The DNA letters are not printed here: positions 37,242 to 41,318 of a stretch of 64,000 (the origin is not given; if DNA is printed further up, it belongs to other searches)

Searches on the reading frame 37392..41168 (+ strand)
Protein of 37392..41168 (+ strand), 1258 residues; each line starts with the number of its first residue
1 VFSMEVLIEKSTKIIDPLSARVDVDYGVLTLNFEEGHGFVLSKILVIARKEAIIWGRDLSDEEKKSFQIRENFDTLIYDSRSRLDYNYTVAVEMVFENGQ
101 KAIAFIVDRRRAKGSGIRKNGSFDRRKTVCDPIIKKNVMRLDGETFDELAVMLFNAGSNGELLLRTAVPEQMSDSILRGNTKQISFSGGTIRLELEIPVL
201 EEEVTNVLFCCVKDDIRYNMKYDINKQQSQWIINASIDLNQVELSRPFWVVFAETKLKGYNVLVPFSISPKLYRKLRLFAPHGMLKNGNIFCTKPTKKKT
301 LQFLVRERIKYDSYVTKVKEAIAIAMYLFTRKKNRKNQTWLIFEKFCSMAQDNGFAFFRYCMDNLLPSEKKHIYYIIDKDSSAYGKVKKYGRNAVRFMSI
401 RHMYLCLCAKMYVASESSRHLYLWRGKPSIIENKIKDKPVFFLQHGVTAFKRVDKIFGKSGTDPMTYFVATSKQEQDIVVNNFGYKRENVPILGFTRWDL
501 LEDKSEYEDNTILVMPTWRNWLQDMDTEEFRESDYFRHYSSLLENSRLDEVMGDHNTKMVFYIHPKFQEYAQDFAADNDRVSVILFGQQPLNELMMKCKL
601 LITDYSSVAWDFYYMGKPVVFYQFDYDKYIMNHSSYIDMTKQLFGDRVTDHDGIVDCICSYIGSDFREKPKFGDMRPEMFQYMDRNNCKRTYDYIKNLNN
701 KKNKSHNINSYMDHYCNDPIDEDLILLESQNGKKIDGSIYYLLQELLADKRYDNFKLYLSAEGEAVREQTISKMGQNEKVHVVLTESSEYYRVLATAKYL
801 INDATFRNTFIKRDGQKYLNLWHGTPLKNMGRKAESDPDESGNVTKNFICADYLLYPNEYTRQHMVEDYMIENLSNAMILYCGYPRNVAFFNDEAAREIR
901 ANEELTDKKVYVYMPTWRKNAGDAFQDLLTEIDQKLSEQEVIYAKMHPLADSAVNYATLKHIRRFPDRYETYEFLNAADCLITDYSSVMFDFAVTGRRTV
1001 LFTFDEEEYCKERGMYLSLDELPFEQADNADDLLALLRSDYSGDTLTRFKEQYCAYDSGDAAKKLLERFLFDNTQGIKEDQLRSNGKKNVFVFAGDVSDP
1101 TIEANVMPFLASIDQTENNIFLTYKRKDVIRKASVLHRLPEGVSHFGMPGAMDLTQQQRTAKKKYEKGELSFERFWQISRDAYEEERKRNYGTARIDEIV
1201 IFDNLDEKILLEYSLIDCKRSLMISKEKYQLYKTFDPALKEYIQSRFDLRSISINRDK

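Call 85: search_protein_families(library=pfam, proteins=[window:37392-41168:+], max_evalue=0.00001)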
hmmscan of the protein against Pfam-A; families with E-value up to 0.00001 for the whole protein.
window:37392-41168:+ (1258 aa): 1 family
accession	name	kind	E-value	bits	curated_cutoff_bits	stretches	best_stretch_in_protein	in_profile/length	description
PF04464.20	Glyphos_transf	-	2.9e-100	336.2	22.1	2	718-1068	9-364/367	CDP-Glycerol:Poly(glycerophosphate) glycerophosphotransferase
